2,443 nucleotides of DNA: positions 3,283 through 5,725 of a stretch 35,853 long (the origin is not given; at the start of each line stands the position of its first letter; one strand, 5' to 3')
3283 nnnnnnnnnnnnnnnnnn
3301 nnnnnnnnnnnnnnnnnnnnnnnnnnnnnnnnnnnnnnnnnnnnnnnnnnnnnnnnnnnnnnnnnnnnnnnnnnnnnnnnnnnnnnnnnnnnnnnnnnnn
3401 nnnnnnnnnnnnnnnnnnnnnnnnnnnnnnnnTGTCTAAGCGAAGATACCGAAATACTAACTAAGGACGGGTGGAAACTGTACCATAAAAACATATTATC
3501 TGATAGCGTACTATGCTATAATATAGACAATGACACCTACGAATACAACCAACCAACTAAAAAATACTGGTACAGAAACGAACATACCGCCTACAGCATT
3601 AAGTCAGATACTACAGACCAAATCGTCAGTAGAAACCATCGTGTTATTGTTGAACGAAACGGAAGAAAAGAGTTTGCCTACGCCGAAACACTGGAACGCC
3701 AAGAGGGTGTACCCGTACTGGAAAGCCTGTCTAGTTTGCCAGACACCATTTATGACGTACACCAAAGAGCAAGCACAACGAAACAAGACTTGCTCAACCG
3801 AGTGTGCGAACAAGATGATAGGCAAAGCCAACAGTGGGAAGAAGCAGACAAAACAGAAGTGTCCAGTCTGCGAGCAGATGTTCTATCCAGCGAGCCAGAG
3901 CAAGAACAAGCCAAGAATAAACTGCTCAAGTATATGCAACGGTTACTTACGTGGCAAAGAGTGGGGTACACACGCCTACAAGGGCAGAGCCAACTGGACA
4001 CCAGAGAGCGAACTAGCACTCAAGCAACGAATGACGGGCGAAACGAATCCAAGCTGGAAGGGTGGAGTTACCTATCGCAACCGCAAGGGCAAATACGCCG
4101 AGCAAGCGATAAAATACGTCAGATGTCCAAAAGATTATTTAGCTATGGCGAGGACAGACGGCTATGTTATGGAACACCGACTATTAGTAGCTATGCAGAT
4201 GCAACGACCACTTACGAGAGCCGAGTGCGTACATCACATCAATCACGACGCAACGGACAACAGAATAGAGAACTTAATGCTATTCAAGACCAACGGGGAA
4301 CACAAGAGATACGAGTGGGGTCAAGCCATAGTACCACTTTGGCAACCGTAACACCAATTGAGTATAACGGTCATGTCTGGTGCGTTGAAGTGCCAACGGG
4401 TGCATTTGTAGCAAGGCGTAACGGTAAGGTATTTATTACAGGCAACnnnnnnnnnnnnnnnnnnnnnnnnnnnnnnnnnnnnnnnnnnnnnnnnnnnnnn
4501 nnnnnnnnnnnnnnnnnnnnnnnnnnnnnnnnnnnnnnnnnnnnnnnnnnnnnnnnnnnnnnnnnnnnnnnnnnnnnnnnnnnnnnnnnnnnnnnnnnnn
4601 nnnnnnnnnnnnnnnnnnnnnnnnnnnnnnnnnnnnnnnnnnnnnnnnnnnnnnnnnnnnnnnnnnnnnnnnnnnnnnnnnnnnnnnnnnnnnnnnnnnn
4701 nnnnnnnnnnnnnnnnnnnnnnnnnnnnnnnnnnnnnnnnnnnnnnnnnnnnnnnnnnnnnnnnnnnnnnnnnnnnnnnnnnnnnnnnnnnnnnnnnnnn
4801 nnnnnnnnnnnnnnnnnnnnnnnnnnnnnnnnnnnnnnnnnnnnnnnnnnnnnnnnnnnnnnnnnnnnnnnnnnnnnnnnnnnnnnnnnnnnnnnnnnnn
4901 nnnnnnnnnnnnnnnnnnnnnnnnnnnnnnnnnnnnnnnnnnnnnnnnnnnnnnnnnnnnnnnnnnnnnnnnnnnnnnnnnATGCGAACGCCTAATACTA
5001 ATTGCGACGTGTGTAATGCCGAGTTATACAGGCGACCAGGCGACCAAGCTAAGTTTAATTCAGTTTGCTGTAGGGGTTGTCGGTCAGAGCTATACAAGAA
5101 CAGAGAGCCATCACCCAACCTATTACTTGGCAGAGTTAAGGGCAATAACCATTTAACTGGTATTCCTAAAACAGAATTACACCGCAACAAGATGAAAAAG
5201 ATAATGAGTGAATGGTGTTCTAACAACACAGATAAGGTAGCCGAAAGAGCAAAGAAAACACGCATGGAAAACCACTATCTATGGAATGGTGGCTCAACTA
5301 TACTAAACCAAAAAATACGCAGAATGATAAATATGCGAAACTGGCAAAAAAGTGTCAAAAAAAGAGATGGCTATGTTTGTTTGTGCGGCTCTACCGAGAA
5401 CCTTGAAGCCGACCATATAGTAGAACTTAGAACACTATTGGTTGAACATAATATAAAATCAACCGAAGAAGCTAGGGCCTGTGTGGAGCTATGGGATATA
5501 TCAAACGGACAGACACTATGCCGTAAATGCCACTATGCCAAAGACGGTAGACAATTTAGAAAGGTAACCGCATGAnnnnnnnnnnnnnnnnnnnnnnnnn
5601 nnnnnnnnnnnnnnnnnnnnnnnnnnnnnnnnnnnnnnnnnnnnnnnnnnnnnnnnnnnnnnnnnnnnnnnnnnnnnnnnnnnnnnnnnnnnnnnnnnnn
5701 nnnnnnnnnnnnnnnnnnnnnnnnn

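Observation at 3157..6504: Three homing-endonuclease genes in one 3.3-kb host gene, two hidden as stop-free overprints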

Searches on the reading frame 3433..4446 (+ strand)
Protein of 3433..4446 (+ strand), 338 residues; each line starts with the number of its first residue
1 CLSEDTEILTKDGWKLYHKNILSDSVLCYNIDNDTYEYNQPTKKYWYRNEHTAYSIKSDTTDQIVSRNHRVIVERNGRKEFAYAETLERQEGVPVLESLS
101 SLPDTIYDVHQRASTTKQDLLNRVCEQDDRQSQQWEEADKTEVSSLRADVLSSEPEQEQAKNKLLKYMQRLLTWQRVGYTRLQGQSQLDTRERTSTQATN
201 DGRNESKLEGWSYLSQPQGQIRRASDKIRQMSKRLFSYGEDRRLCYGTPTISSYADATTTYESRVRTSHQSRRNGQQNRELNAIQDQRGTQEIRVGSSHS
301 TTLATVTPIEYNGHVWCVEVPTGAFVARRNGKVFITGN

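Call 3: search_protein_families(library=pfam, proteins=[window:3530-4351:+], max_evalue=0.01)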
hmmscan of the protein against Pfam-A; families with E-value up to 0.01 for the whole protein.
window:3530-4351:+ (273 aa): 1 family
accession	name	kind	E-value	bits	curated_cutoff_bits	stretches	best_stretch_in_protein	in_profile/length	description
PF13392.12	HNH_3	-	1.9e-06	27.8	24.8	1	234-253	21-40/46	HNH endonuclease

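Call 16: find_related_loci(query=A1, collection=viral_contigs, flank=4000)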
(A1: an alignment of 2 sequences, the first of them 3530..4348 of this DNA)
Query A1 (273 aa) in viral_contigs; peptide patterns used: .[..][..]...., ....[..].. (x = any residue, [..] = any of these).
187 stretches matched a pattern; 2 encode a relative of the query (tblastn E <= 1e-3); 2 distinct loci.
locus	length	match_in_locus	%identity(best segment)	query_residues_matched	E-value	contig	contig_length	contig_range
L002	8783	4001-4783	49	16-272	1e-76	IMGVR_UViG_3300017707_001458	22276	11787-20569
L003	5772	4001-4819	50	1-272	5e-87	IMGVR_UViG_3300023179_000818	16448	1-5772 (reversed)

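Call 20: find_related_loci(query=A3, collection=metagenome_contigs, flank=4000)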
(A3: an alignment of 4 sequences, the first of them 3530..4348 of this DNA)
Query A3 (273 aa) in metagenome_contigs; peptide patterns used: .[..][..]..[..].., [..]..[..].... (x = any residue, [..] = any of these).
369 stretches matched a pattern; 170 encode a relative of the query (tblastn E <= 1e-3); the best 80 are kept; 80 distinct loci.
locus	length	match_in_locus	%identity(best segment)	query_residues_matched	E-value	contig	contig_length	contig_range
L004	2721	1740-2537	90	8-273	3e-178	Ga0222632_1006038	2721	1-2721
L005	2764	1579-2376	90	8-273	2e-177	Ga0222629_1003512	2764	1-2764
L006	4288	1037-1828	68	16-273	2e-124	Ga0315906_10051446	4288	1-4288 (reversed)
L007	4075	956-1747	68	16-273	9e-125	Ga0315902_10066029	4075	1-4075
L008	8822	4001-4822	62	6-271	8e-109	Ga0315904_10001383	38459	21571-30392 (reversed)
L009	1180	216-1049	59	1-271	1e-118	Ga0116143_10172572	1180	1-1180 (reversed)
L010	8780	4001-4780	63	19-271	2e-108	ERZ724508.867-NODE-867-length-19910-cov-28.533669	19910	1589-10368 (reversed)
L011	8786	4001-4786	60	17-271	3e-105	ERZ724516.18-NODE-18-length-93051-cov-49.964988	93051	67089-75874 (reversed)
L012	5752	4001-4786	60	17-271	3e-105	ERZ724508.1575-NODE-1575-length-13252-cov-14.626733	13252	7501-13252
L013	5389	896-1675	62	19-271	2e-103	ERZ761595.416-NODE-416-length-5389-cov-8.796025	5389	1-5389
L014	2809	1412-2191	62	19-271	2e-106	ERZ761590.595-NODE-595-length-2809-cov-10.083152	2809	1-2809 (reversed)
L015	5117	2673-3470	61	17-271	1e-102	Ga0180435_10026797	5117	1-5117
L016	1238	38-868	59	4-271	4e-111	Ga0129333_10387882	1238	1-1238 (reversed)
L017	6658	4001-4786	58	17-271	6e-102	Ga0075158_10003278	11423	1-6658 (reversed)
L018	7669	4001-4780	60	19-271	3e-101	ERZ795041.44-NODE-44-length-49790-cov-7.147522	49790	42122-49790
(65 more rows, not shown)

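Call 21: find_related_loci(query=A3, collection=genome_contigs, flank=4000)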
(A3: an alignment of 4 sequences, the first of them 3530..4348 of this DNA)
Query A3 (273 aa) in genome_contigs; peptide patterns used: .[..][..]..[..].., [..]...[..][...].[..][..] (x = any residue, [..] = any of these).
144 stretches matched a pattern; 3 encode a relative of the query (tblastn E <= 1e-3); 3 distinct loci.
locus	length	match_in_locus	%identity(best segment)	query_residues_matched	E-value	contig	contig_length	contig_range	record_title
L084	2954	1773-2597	55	4-272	2e-98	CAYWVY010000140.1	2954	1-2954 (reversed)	MAG TPA_asm: uncultured Methanospirillum sp. isolate SRP294416_co3_665 genome assembly, contig: NODE_95259_length_2954_c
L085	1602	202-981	55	16-265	1e-89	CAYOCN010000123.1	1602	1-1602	MAG TPA_asm: uncultured Candidatus Saccharibacteria bacterium isolate SRP272421_co3_296 genome assembly, contig: NODE_33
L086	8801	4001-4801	50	5-272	1e-81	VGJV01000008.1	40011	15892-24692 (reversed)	MAG: Candidatus Liptonbacteria bacterium isolate M_DeepCast_50m_m2_187 M_DeepCast_50m_m2_187_Ga0194121_10001466, whole g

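Call 62: search_solved_structures(query=window:3433-4446:+, max_evalue=1, show_alignments=2)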
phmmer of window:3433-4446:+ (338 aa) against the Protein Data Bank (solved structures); distinct sequences matched with E-value up to 1: 3.
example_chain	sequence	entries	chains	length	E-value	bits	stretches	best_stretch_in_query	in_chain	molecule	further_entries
6zgq_A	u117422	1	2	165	9.3e-05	25.2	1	5-91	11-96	AceL NrdHF-1-1 Intein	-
4qfq_A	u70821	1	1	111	0.26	13.8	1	1-70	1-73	DNA polymerase III, alpha subunit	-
4lx3_A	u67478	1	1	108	0.36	13.4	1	1-57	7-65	DNA polymerase III, alpha subunit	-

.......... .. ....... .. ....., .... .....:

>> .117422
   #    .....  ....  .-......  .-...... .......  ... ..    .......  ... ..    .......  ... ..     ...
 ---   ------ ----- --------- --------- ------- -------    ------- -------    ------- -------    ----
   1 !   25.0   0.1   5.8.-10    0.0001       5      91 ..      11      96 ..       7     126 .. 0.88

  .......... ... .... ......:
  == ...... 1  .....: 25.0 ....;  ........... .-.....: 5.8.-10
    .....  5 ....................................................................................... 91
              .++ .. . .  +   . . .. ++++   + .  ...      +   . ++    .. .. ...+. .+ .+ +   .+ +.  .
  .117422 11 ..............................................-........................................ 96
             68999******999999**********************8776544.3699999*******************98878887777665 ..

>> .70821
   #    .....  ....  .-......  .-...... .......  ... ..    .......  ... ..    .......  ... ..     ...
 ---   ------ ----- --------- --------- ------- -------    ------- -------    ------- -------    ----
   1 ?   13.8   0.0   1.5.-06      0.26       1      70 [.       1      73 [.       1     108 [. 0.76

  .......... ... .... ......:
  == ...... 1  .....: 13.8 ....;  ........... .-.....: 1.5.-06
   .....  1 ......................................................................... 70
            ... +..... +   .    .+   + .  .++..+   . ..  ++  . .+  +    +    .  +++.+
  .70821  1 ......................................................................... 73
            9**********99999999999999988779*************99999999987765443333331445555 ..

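Call 63: search_solved_structures(query=A3, max_evalue=0.1, show_alignments=1)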
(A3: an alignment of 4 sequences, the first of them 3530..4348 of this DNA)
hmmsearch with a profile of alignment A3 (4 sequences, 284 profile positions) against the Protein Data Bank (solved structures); distinct sequences matched with E-value up to 0.1: 0.

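Call 64: find_homologous_proteins(query=window:3530-4348:+, max_evalue=1e-10)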
Query window:3530-4348:+ (273 aa): 646 proteins with E <= 1e-10 among 739 candidates; the best 120 are listed.
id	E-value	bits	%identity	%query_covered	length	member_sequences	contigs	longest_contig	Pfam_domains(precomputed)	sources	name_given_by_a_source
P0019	1.3e-135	469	76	100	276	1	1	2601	PF13392.13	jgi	-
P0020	3.2e-116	406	67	95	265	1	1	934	PF13392.13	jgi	jgi:hypothetical protein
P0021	4.0e-102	360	62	94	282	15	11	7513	PF13392.13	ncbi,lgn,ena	-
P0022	5.5e-100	353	61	95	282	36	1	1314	PF13392.13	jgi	jgi:hypothetical protein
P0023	6.0e-100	352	61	95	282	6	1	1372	PF13392.13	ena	-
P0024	1.6e-99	351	63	94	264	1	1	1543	PF13392.13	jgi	jgi:hypothetical protein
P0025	2.6e-99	350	62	91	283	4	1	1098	PF13392.13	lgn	-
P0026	2.2e-98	347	61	94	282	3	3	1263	PF13392.13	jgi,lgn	jgi:hypothetical protein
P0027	5.6e-98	346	62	93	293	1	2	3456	PF13392.13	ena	-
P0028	1.4e-97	345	61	91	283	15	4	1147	PF13392.13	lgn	-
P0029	1.8e-97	344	62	91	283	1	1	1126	PF13392.13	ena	-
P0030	2.7e-97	344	61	93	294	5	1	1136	PF13392.13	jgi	jgi:hypothetical protein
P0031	3.8e-97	343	57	99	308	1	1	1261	PF13392.13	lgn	-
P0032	5.0e-97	343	61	91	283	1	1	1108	PF13392.13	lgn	-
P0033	1.8e-96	341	60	93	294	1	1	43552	PF13392.13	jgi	jgi:hypothetical protein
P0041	2.0e-92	328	56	99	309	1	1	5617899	PF13392.13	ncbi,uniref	ncbi:HNH endonuclease [Azotobacter vinelandii]|uniref:HNH endonuclease n=1 Tax=Azotobacter vinelandi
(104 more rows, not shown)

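Call 65: find_encoding_contigs(protein=P0041, flank=4000, max_places=2)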
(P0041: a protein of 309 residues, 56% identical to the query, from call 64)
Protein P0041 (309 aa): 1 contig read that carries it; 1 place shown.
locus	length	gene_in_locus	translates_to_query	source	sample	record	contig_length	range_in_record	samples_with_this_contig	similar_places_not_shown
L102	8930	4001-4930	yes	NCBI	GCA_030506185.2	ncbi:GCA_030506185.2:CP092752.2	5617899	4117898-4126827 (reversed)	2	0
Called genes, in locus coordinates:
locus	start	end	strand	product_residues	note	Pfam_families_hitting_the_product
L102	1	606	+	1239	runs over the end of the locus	PF24801:FNIII-A_GpJ, PF02839:CBM_5_12 (faint), PF09327:Phage_Tail_Tip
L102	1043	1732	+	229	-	-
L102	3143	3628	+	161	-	-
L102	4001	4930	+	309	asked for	PF13392:HNH_3 (weak)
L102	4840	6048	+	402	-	PF01555:N6_N4_Mtase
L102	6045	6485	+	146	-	PF11351:GTA_holin_3TM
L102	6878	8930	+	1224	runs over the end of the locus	PF12128:DUF3584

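Call 70: search_protein_families(library=phrogs, proteins=[window:3530-4348:+], max_evalue=0.00001)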
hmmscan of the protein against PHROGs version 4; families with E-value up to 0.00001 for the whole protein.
window:3530-4348:+ (273 aa): 9 families
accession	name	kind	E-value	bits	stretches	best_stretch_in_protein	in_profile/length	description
phrog_15471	-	DNA, RNA and nucleotide metabolism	5.1e-13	50.3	1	206-262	25-81/183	HNH endonuclease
phrog_10730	-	DNA, RNA and nucleotide metabolism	5.9e-13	50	1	182-271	64-150/234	HNH endonuclease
phrog_20891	-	DNA, RNA and nucleotide metabolism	8.7e-11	42.9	1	167-255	117-196/219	HNH endonuclease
phrog_7545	-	DNA, RNA and nucleotide metabolism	1.5e-09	39.3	1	197-261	62-132/160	HNH endonuclease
phrog_21964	-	DNA, RNA and nucleotide metabolism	2e-07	31.9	1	203-261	154-211/244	HNH endonuclease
phrog_14913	-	DNA, RNA and nucleotide metabolism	3.4e-07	31.4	1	208-259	35-85/149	HNH endonuclease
phrog_19902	-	DNA, RNA and nucleotide metabolism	2.8e-06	28.2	1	209-260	83-134/221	HNH endonuclease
phrog_959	-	DNA, RNA and nucleotide metabolism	3.4e-06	27.8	1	211-260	56-105/138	HNH endonuclease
phrog_99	-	DNA, RNA and nucleotide metabolism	4.4e-06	27.6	1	172-250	120-194/383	HNH endonuclease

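Call 76: predict_structure(alignment_id=A5)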
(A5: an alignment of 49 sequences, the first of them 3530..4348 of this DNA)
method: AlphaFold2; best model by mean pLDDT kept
length: 273 residues; sequences in the alignment: 49
mean_pLDDT: 87.6   pTM: 0.47
mean pLDDT of the five models: 87.6, 86.6, 86.4, 86.4, 86.2
residues with pLDDT >= 90: 181; 70-90: 55; 50-70: 22; < 50: 15
segments of 3 or more residues with pLDDT < 50: 1-13
pLDDT, mean of each block of 10 residues (from residue 1): 44 75 96 97 97 93 97 97 97 93 80 94 74 93 80 74 78 57 83 91 93 95 97 96 97 97 97 94
secondary structure, 60 per line:
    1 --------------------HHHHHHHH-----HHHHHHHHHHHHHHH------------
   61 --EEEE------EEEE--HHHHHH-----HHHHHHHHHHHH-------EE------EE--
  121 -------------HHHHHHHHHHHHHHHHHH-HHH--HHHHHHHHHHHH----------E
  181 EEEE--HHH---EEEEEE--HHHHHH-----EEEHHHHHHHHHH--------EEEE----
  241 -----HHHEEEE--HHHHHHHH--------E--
elements in order: H21-28 H34-48 E63-66 E73-76 H79-84 H90-101 H134-151 H158-169 E180-184 E193-198 H201-206 E212-214 H215-224 E233-236 E249-252 H255-262

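Call 79: fold_search(model_id=the predicted structure, library=pdb)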
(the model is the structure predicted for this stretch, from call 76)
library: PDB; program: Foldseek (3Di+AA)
matches with E <= 10: 159; with E <= 0.001: 0
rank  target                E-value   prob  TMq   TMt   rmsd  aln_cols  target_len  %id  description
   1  2xoy_B                3.4e-01  0.06  0.08  0.10  19.5       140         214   17  C-terminal cysteine-rich domain of human CHFR bound to P(1),P(2)- Diadenosine-5'-pyrophosphate (released 2010-09-29)
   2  3m5h_B                3.6e-01  0.04  0.09  0.12  24.5       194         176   11  Crystal structure of a H7 influenza virus hemagglutinin complexed with 3SLN (released 2010-09-22)
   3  2xoc_A                3.9e-01  0.06  0.06  0.09  18.5        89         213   16  C-terminal cysteine-rich domain of human CHFR bound to mADPr (released 2010-09-29)
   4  5edv_A                5.4e-01  0.02  0.09  0.08  23.1       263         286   11  Structure of the HOIP-RBR/UbcH5B~ubiquitin transfer complex (released 2016-01-20)
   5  3m5g_D                6.1e-01  0.03  0.09  0.12  24.7       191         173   12  Crystal structure of a H7 influenza virus hemagglutinin (released 2010-09-22)
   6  4i98_B                7.0e-01  0.02  0.09  0.12  25.1       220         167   11  Crystal structure of the complex between ScpA(residues 1-160)-ScpB(residues 1-183) (released 2013-01-30)
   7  2xoc_B                8.0e-01  0.06  0.08  0.09  19.1        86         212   16  C-terminal cysteine-rich domain of human CHFR bound to mADPr (released 2010-09-29)
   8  6bkn_B                8.5e-01  0.03  0.08  0.12  24.2       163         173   13  Crystal structure of the A/Wyoming/3/2003 (H3N2) influenza virus hemagglutinin apo form (released 2018-02-28)
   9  7jzv_A                9.1e-01  0.02  0.09  0.09  28.2       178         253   13  Cryo-EM structure of the BRCA1-UbcH5c/BARD1 E3-E2 module bound to a nucleosome (released 2021-02-17)
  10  6ii4_B                1.0e+00  0.02  0.09  0.12  24.9       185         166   14  Crystal structure of H7 hemagglutinin from A/Anhui/1/2013 in complex with a human neutralizing antibody L4A-14 (released 2018-10-24)
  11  8x19_J                1.2e+00  0.06  0.13  0.19  27.2       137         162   12  Structure of nucleosome-bound SRCAP-C in the ADP-BeFx-bound state (released 2024-03-06)
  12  1t6s_A                1.2e+00  0.04  0.14  0.20  21.3       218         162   10  Crystal structure of a conserved hypothetical protein from Chlorobium tepidum (released 2004-12-07)
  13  2xoy_A                1.2e+00  0.04  0.06  0.07  18.5        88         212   16  C-terminal cysteine-rich domain of human CHFR bound to P(1),P(2)- Diadenosine-5'-pyrophosphate (released 2010-09-29)
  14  8tj4_B                1.3e+00  0.03  0.09  0.13  24.4       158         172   12  CRYSTAL STRUCTURE OF THE A/Bangkok/1/1979(H3N2) INFLUENZA VIRUS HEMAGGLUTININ WITH HUMAN RECEPTOR ANALOG 6'-SLNLN (released 2024-02-14)
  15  5edv_B                1.3e+00  0.02  0.10  0.09  22.0       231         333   12  Structure of the HOIP-RBR/UbcH5B~ubiquitin transfer complex (released 2016-01-20)
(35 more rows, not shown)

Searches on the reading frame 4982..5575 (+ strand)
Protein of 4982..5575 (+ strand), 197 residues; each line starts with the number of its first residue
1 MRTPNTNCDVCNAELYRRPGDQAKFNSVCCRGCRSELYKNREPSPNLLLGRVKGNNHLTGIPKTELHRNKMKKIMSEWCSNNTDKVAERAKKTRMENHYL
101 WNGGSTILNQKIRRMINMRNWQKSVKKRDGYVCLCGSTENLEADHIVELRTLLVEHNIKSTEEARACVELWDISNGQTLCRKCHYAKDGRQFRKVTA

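Call 3: search_protein_families(library=pfam, proteins=[window:4982-5575:+], max_evalue=0.01)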
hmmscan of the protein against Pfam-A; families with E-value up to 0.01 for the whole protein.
window:4982-5575:+ (197 aa): 2 families
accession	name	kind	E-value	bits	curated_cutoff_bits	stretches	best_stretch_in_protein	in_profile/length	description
PF01844.29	HNH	-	0.00071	20.1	21.4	0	172-187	29-44/47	HNH endonuclease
PF11781.13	Zn_ribbon_RRN7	-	0.0013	18.8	27.1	0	166-184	11-28/32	Zinc-finger of RNA-polymerase I-specific TFIIB, Rrn7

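Call 69: find_related_loci(query=window:4982-5572:+, collection=viral_contigs, flank=3000)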
Query window:4982-5572:+ (197 aa) in viral_contigs; peptide patterns used: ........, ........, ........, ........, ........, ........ (x = any residue, [..] = any of these).
6 stretches matched a pattern, but none encodes a relative of the query by tblastn (E <= 1e-3).

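Call 70: search_protein_families(library=phrogs, proteins=[window:4982-5572:+], max_evalue=0.00001)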
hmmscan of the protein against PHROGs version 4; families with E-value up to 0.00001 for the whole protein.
window:4982-5572:+ (197 aa): 9 families
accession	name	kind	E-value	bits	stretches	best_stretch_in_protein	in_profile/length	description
phrog_4234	-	DNA, RNA and nucleotide metabolism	4.7e-09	37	1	114-191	14-86/130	HNH endonuclease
phrog_589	-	DNA, RNA and nucleotide metabolism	6e-09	36.9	1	116-190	74-141/179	HNH endonuclease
phrog_1271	-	DNA, RNA and nucleotide metabolism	2.4e-08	34.7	1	6-189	178-317/361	HNH endonuclease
phrog_7785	-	DNA, RNA and nucleotide metabolism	9.5e-08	33.1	1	76-188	18-112/147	HNH endonuclease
phrog_144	-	DNA, RNA and nucleotide metabolism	3.8e-07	30.9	1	68-193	19-138/175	HNH endonuclease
phrog_5104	-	unknown function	1.4e-06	29.1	1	7-150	57-168/228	-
phrog_8446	-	DNA, RNA and nucleotide metabolism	2.4e-06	28.3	1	88-190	102-198/211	HNH endonuclease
phrog_5956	-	DNA, RNA and nucleotide metabolism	2.6e-06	28.1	1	116-191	45-111/138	HNH endonuclease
phrog_119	-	DNA, RNA and nucleotide metabolism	3.5e-06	27.1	1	70-194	145-261/443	HNH endonuclease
